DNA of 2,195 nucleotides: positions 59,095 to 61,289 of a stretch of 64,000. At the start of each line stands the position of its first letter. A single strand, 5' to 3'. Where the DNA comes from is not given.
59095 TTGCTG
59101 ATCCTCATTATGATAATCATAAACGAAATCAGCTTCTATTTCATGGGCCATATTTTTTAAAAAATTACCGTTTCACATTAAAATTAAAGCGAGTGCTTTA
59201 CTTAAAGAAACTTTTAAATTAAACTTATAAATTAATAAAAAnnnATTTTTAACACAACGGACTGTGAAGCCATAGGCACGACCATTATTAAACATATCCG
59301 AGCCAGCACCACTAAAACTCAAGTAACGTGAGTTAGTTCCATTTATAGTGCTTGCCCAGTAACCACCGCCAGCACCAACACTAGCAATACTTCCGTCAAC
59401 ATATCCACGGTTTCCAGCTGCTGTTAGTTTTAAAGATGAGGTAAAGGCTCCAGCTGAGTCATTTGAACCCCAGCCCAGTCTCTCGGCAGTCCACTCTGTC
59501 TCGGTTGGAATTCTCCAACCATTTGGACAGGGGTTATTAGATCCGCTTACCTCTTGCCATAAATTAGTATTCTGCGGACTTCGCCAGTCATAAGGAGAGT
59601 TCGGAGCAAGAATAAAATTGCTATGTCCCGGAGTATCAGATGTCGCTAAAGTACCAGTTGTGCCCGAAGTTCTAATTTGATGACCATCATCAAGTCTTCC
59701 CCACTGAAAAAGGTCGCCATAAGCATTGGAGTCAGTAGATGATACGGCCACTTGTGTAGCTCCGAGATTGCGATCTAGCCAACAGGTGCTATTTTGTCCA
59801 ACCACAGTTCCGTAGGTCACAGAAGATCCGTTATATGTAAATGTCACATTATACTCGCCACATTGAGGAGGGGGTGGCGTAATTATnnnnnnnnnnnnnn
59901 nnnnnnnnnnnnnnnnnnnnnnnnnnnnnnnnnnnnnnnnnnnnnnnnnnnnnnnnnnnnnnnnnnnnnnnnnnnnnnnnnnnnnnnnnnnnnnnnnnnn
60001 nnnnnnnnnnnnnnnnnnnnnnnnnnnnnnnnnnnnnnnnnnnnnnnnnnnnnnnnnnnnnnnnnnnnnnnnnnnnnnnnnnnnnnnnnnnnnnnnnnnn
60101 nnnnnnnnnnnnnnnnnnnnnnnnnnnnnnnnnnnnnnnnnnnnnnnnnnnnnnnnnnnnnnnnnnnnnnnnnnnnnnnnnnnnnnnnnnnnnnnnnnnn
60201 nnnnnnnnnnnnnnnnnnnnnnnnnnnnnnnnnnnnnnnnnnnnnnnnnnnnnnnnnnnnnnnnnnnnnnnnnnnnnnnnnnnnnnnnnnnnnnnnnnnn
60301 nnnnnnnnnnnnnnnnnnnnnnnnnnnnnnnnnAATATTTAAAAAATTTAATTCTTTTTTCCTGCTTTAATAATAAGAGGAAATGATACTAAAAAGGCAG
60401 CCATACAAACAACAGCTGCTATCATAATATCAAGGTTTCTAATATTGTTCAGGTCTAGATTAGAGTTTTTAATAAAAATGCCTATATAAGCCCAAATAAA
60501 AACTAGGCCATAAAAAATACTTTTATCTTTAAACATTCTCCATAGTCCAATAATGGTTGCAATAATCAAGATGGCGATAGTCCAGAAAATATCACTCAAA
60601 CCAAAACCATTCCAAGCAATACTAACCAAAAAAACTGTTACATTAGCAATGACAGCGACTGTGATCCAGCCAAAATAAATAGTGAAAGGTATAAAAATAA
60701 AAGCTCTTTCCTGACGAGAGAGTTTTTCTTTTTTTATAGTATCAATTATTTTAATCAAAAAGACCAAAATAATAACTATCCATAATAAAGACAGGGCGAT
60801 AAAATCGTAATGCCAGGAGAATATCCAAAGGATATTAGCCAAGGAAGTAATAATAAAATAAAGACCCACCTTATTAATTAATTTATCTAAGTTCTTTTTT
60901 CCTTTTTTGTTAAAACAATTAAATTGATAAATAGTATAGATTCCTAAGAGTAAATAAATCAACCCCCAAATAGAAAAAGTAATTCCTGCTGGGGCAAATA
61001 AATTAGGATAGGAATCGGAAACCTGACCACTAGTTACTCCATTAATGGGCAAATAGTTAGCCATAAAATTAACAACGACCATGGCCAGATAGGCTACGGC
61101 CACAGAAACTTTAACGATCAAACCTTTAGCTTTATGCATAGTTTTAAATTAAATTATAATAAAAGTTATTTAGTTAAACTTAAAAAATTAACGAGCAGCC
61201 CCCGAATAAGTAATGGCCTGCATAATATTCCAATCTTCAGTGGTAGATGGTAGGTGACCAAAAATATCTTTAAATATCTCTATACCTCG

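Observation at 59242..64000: Locus of modular type IV pilin-like genes: one shared pilin 'head', a proline linker, and swapped cargo domains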

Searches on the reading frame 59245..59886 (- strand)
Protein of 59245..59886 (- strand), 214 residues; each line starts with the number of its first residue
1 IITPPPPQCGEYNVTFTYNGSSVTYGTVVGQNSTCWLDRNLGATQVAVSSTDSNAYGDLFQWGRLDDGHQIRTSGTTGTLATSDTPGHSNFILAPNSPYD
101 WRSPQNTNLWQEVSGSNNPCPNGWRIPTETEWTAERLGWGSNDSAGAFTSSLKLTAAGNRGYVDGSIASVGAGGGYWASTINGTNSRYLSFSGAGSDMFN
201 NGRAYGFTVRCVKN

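Call 29: find_homologous_proteins(query=window:59245-59886:-, max_evalue=0.001)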
Query seq(214 aa) (214 aa): 1360 proteins with E <= 0.001 among 1848 candidates; the best 120 are listed.
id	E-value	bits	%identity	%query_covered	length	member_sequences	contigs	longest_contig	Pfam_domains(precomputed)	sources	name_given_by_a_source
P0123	4.6e-141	486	100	100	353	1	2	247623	PF09603.16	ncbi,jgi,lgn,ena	-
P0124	5.8e-121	421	62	84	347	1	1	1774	PF09603.16,PF26707.1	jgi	jgi:hypothetical protein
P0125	7.2e-89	316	63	84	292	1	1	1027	PF09603.16,PF26707.1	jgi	jgi:uncharacterized protein (TIGR02145 family)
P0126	5.8e-87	309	66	97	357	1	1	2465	PF07963.18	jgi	-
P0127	3.2e-86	307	68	97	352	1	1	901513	PF09603.16,PF07963.18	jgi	jgi:prepilin-type N-terminal cleavage/methylation domain-containing protein/uncharacterized protein 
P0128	4.0e-86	307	63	100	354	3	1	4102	PF09603.16,PF07963.18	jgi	jgi:prepilin-type N-terminal cleavage/methylation domain-containing protein/uncharacterized protein 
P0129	1.0e-85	305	64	100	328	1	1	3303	PF09603.16,PF26696.1,PF26707.1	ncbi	-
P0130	2.9e-85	304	64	84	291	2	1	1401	PF09603.16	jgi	jgi:uncharacterized protein (TIGR02145 family)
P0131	2.4e-84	301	64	100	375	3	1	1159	PF09603.16,PF26707.1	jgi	jgi:uncharacterized protein (TIGR02145 family)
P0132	3.8e-84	300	68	94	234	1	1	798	PF09603.16,PF26707.1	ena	-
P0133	3.9e-84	300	67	99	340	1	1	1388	PF09603.16,PF07963.18,PF08334.17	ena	-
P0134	4.2e-84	300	65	98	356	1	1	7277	PF09603.16,PF07963.18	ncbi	-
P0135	7.6e-84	299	67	98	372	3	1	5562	PF07963.18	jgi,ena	-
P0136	9.1e-84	299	59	100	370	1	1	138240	PF09603.16,PF26707.1,PF07603.18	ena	-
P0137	1.5e-83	298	67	96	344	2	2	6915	PF09603.16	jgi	-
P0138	9.9e-83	296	65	96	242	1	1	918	PF09603.16,PF26707.1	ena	-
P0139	3.8e-82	294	65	96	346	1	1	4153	PF09603.16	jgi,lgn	jgi:uncharacterized protein (TIGR02145 family)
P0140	8.4e-82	293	61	98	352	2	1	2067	PF09603.16,PF07963.18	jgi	jgi:prepilin-type N-terminal cleavage/methylation domain-containing protein/uncharacterized protein 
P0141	1.1e-81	292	66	96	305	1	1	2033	PF09603.16,PF26696.1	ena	-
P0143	4.2e-81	290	65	97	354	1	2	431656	PF09603.16,PF07963.18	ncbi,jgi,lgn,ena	-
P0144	7.1e-81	290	65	100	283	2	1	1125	PF09603.16,PF26707.1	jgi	jgi:uncharacterized protein (TIGR02145 family)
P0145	1.0e-80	289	67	96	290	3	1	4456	PF09603.16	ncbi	-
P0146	4.6e-80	287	63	97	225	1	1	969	-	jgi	jgi:uncharacterized protein (TIGR02145 family)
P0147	5.8e-80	287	64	94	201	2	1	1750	PF09603.16,PF26707.1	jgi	jgi:uncharacterized protein (TIGR02145 family)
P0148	6.4e-80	286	64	100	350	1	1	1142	PF09603.16,PF26707.1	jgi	-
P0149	7.4e-80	286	64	100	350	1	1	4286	PF09603.16,PF07963.18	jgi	jgi:prepilin-type N-terminal cleavage/methylation domain-containing protein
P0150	8.4e-80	286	63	99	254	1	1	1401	PF09603.16,PF07963.18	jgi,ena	-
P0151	2.9e-79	284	62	98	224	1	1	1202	PF09603.16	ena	-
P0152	7.7e-79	283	64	96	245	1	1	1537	PF09603.16,PF26707.1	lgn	-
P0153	9.0e-79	283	64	94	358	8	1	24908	PF09603.16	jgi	jgi:uncharacterized protein (TIGR02145 family)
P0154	4.3e-78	280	62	98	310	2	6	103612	PF09603.16,PF26696.1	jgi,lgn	jgi:uncharacterized protein (TIGR02145 family)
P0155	9.8e-78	279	62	97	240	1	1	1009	PF09603.16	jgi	-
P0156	1.1e-77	279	65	96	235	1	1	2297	PF09603.16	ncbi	-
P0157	1.8e-77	278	65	94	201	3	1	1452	PF09603.16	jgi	jgi:hypothetical protein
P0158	2.8e-77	278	64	96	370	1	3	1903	PF09603.16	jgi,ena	-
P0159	2.9e-77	278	63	96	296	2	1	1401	PF09603.16,PF26707.1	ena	-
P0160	4.9e-77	277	60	100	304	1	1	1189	PF09603.16,PF26696.1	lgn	-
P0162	8.0e-77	276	64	96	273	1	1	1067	PF09603.16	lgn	-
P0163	2.2e-76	275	63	97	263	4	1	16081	PF09603.16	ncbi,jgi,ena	jgi:uncharacterized protein (TIGR02145 family)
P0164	5.2e-76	274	60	98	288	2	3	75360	PF09603.16,PF26696.1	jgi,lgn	-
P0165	9.2e-76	273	66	96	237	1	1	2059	PF09603.16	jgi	jgi:hypothetical protein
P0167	1.2e-75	272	60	96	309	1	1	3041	PF09603.16,PF26696.1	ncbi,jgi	jgi:uncharacterized protein (TIGR02145 family)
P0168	1.8e-75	272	62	96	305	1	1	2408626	PF09603.16,PF26696.1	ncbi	-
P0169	1.9e-75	272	61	97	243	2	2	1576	PF09603.16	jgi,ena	-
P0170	2.9e-75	271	63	96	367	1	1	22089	PF09603.16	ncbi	ncbi:MAG: hypothetical protein V1670_02960 [Candidatus Omnitrophota bacterium]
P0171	4.0e-75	271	59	96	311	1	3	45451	PF09603.16,PF26696.1,PF26707.1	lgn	-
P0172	8.2e-75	270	62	96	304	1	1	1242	PF09603.16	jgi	jgi:uncharacterized protein (TIGR02145 family)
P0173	1.0e-74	269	61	96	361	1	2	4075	PF09603.16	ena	-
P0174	1.1e-74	269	60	100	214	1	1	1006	PF09603.16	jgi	-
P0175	1.2e-74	269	61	96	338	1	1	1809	PF09603.16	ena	-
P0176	1.4e-74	269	62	100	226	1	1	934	PF09603.16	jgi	jgi:uncharacterized protein (TIGR02145 family)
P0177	1.5e-74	269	60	98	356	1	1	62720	PF09603.16,PF07963.18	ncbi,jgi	ncbi:MAG: FISUMP domain-containing protein [Patescibacteria group bacterium]|jgi:prepilin-type N-ter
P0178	1.7e-74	269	61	97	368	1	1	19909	PF09603.16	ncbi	-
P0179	2.7e-74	268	61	96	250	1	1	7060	PF09603.16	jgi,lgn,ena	-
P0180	4.6e-74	267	62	98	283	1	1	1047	PF09603.16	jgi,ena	-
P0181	6.3e-74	267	61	94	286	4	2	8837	PF09603.16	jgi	jgi:uncharacterized protein (TIGR02145 family)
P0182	6.6e-74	267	60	97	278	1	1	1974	PF09603.16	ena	-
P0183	7.5e-74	267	61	96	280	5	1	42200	PF09603.16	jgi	jgi:uncharacterized protein (TIGR02145 family)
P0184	1.2e-73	266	58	96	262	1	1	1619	PF09603.16,PF26707.1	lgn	-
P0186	1.8e-73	265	61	94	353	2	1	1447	PF09603.16,PF26707.1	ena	-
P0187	2.1e-73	265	60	96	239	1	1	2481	PF09603.16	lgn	-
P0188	2.2e-73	265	61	97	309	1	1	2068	PF09603.16,PF18998.7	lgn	-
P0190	3.3e-73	264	64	87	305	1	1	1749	PF09603.16,PF26696.1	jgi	jgi:uncharacterized protein (TIGR02145 family)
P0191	4.9e-73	264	67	84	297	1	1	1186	PF09603.16,PF26707.1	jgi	jgi:uncharacterized protein (TIGR02145 family)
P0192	4.9e-73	264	67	83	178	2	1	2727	PF09603.16,PF26707.1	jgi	jgi:hypothetical protein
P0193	5.7e-73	264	60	97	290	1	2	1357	PF09603.16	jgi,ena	-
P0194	6.7e-73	263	60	96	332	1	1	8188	PF09603.16,PF26696.1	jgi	-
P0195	7.8e-73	263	58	94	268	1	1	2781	PF09603.16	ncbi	-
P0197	1.3e-72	263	61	96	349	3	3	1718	PF09603.16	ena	-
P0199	1.6e-72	262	66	84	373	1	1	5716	PF09603.16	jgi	-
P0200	1.7e-72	262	60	97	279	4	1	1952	PF09603.16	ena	-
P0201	1.8e-72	262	63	90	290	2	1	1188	PF09603.16,PF26707.1,PF00041.28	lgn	-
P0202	3.2e-72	261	67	84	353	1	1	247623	PF09603.16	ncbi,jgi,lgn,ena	-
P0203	3.8e-72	261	64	84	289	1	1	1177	PF09603.16,PF26696.1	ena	-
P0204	7.5e-72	260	67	83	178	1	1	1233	PF09603.16,PF26707.1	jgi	jgi:hypothetical protein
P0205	8.6e-72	260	55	100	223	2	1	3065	PF09603.16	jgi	jgi:uncharacterized protein (TIGR02145 family)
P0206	9.0e-72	260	57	99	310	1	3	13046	PF09603.16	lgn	-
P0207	1.0e-71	260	57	96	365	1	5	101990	PF09603.16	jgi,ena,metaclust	metaclust:\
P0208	1.4e-71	259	61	96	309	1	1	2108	PF09603.16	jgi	-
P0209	1.5e-71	259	66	84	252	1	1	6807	PF09603.16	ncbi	-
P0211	1.8e-71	259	61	96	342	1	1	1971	PF09603.16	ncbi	-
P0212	2.0e-71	259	59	96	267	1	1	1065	PF09603.16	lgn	-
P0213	2.0e-71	259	59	96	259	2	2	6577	PF09603.16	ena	-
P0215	2.4e-71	258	62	98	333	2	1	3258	PF09603.16,PF18998.7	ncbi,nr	ncbi:MAG: hypothetical protein KBG30_13500 [Bacteroidales bacterium]|nr:hypothetical protein [Bacter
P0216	2.5e-71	258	65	84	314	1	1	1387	PF09603.16,PF00041.28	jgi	jgi:uncharacterized protein (TIGR02145 family)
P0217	2.7e-71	258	58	94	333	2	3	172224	PF09603.16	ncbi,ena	-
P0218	3.2e-71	258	61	98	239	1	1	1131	PF09603.16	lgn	-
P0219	3.6e-71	258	65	83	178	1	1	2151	PF09603.16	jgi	jgi:uncharacterized protein (TIGR02145 family)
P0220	3.6e-71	258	60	96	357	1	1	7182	PF09603.16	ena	-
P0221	3.7e-71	258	59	96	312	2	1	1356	PF09603.16,PF26696.1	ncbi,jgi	jgi:uncharacterized protein (TIGR02145 family)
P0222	3.8e-71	258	59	97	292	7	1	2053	PF09603.16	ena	-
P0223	4.1e-71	258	58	97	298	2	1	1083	PF26707.1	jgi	jgi:uncharacterized protein (TIGR02145 family)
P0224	4.3e-71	258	65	84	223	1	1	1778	PF09603.16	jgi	jgi:uncharacterized protein (TIGR02145 family)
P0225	4.5e-71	258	55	100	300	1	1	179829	PF09603.16,PF26696.1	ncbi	-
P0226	4.9e-71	257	56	96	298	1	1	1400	PF09603.16,PF26696.1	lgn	-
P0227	5.2e-71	257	65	84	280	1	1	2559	PF09603.16,PF26707.1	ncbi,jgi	jgi:uncharacterized protein (TIGR02145 family)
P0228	5.3e-71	257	65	84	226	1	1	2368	PF09603.16,PF26707.1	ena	-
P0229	6.7e-71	257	59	96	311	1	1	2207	PF09603.16,PF26696.1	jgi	-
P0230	7.0e-71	257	58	96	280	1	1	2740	PF09603.16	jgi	-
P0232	8.6e-71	257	58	96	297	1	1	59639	PF09603.16,PF26696.1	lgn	-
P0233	8.9e-71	257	63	96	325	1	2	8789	PF09603.16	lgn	-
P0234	1.4e-70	256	64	84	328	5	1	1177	PF09603.16,PF26696.1,PF00041.28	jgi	jgi:uncharacterized protein (TIGR02145 family)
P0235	1.7e-70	256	63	84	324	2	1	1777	PF09603.16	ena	-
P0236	1.9e-70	255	58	96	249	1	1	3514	PF09603.16,PF07963.18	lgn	-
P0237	2.1e-70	255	59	96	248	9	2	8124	PF09603.16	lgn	-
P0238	2.1e-70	255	59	96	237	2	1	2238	PF09603.16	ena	-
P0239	2.2e-70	255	60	94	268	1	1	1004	PF09603.16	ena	-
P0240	2.2e-70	255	61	93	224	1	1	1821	PF09603.16,PF26707.1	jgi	jgi:hypothetical protein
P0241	2.8e-70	255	64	84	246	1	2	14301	PF09603.16,PF26707.1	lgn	-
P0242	3.7e-70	255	61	96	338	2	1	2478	PF09603.16,PF07963.18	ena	-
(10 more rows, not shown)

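Call 31: find_encoding_contigs(protein=P0202, flank=10000, max_places=3)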
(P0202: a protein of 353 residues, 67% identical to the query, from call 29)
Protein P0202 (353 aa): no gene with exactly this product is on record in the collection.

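Call 36: find_encoding_contigs(protein=P0127, flank=10000, max_places=2)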
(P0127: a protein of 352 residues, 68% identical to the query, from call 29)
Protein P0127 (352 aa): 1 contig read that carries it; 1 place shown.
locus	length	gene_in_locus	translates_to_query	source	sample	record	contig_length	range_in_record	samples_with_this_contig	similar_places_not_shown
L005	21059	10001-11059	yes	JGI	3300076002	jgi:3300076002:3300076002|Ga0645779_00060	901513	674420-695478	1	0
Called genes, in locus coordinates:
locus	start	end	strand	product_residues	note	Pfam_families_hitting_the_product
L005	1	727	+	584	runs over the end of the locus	PF07973:tRNA_SAD, PF00587:tRNA-synt_2b, PF03129:HGTP_anticodon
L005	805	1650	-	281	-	PF01791:DeoC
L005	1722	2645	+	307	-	-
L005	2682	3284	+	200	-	PF00081:Sod_Fe_N, PF02777:Sod_Fe_C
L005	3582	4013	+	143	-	PF02381:MraZ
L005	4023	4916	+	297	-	PF01795:Methyltransf_5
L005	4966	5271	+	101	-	-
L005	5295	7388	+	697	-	PF03717:PBP_dimer (faint), PF00905:Transpeptidase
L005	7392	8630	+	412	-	PF08245:Mur_ligase_M, PF02875:Mur_ligase_C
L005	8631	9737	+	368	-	PF03462:PCRF, PF00472:RF-1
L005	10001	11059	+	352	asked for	PF07963:N_methyl (weak), PF09603:Fib_succ_major (faint)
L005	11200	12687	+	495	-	PF13567:DUF4131, PF03772:Competence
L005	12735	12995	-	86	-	PF00830:Ribosomal_L28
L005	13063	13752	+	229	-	PF02163:Peptidase_M50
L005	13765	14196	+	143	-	PF04307:YdjM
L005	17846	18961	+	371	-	PF07963:N_methyl (weak), PF09603:Fib_succ_major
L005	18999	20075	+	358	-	PF07963:N_methyl, PF09603:Fib_succ_major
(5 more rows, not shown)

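Call 37: find_encoding_contigs(protein=P0143, flank=10000, max_places=2)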
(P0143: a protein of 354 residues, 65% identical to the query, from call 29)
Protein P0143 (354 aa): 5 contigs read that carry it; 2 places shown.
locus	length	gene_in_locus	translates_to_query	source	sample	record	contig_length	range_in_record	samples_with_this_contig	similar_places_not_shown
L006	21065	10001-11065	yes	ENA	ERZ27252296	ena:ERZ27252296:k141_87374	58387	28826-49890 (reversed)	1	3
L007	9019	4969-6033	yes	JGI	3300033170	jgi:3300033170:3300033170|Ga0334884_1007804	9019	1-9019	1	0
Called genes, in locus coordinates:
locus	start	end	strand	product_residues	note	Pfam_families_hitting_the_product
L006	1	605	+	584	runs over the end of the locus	PF07973:tRNA_SAD, PF00587:tRNA-synt_2b, PF03129:HGTP_anticodon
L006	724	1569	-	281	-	PF01791:DeoC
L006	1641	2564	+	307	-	-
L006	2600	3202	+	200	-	PF00081:Sod_Fe_N, PF02777:Sod_Fe_C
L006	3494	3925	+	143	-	PF02381:MraZ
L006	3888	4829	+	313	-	PF01795:Methyltransf_5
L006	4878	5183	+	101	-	-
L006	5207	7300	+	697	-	PF03717:PBP_dimer (faint), PF00905:Transpeptidase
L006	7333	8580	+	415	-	PF08245:Mur_ligase_M, PF02875:Mur_ligase_C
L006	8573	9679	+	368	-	PF03462:PCRF, PF00472:RF-1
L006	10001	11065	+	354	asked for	PF07963:N_methyl (weak), PF09603:Fib_succ_major (faint)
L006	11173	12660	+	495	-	PF13567:DUF4131, PF03772:Competence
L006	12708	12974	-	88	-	PF00830:Ribosomal_L28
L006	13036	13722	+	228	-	PF02163:Peptidase_M50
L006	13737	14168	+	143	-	PF04307:YdjM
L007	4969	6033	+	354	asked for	PF07963:N_methyl (weak), PF09603:Fib_succ_major (faint)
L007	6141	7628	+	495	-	PF13567:DUF4131, PF03772:Competence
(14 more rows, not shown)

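Call 49: find_related_loci(query=P0202, collection=metagenome_contigs, flank=10000)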
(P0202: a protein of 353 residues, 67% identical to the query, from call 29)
Query P0202 (353 aa) in metagenome_contigs; peptide patterns used: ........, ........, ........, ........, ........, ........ (x = any residue, [..] = any of these).
597 stretches matched a pattern (row limit reached: there are more); 217 encode a relative of the query (tblastn E <= 1e-3); the best 80 are kept; 80 distinct loci.
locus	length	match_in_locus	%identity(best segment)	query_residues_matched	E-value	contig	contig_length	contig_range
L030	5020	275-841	68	166-353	6e-81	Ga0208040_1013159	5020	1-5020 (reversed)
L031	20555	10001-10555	65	169-353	5e-80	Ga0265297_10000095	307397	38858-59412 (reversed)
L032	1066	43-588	68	172-353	7e-87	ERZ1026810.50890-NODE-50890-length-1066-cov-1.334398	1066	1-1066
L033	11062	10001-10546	65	172-353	8e-79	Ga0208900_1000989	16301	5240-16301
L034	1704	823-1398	64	163-353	7e-83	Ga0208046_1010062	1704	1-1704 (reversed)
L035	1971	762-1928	63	166-353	1e-80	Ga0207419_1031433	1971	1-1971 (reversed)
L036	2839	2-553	66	170-353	1e-78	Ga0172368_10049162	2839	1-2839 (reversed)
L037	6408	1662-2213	63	170-353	4e-77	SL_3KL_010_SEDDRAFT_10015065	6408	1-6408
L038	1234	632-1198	63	163-353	2e-82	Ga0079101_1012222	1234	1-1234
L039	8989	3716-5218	62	166-353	4e-76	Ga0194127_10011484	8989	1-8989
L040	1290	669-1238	62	164-353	1e-81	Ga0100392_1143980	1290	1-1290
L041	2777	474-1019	64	172-353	3e-77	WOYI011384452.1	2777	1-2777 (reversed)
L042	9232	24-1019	42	23-353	6e-76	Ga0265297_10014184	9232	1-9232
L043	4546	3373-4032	56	139-353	2e-75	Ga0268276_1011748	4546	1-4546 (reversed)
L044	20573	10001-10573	62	163-353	2e-75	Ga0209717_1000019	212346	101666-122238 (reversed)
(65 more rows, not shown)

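Call 67: search_protein_families(library=pfam, proteins=[P0202], max_evalue=0.01)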
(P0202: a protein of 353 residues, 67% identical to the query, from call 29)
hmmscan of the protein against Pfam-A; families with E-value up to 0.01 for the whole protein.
P0202 (353 aa): 2 families
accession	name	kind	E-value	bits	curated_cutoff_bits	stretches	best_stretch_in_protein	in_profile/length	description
PF09603.15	Fib_succ_major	-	3.2e-08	34.5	33.9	1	174-352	7-187/187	Fibrobacter succinogenes major domain (Fib_succ_major)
PF00662.26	Proton_antipo_N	-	0.0098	16.2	24.5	0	4-33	12-41/51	NADH-Ubiquinone oxidoreductase (complex I), chain 5 N-terminus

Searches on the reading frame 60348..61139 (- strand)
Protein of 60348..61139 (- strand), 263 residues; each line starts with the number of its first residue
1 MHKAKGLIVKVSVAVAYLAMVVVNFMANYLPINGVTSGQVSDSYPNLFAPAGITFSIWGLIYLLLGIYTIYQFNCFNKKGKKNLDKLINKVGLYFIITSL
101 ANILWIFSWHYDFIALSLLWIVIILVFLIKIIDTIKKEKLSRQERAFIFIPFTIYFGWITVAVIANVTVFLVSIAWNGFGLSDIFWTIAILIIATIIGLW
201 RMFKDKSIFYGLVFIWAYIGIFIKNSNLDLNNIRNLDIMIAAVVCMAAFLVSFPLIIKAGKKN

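Call 4: search_protein_families(library=pfam, proteins=[window:60348-61139:-], max_evalue=0.1)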
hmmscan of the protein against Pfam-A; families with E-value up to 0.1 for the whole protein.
window:60348-61139:- (263 aa): 0 families

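Call 5: search_protein_families(library=ncbifam, proteins=[window:60348-61139:-], max_evalue=0.1)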
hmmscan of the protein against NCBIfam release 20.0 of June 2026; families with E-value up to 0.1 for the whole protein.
window:60348-61139:- (263 aa): 0 families

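Call 84: search_solved_structures(query=window:60351-61139:-, max_evalue=1)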
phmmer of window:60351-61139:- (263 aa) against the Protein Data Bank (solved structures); distinct sequences matched with E-value up to 1: 0.
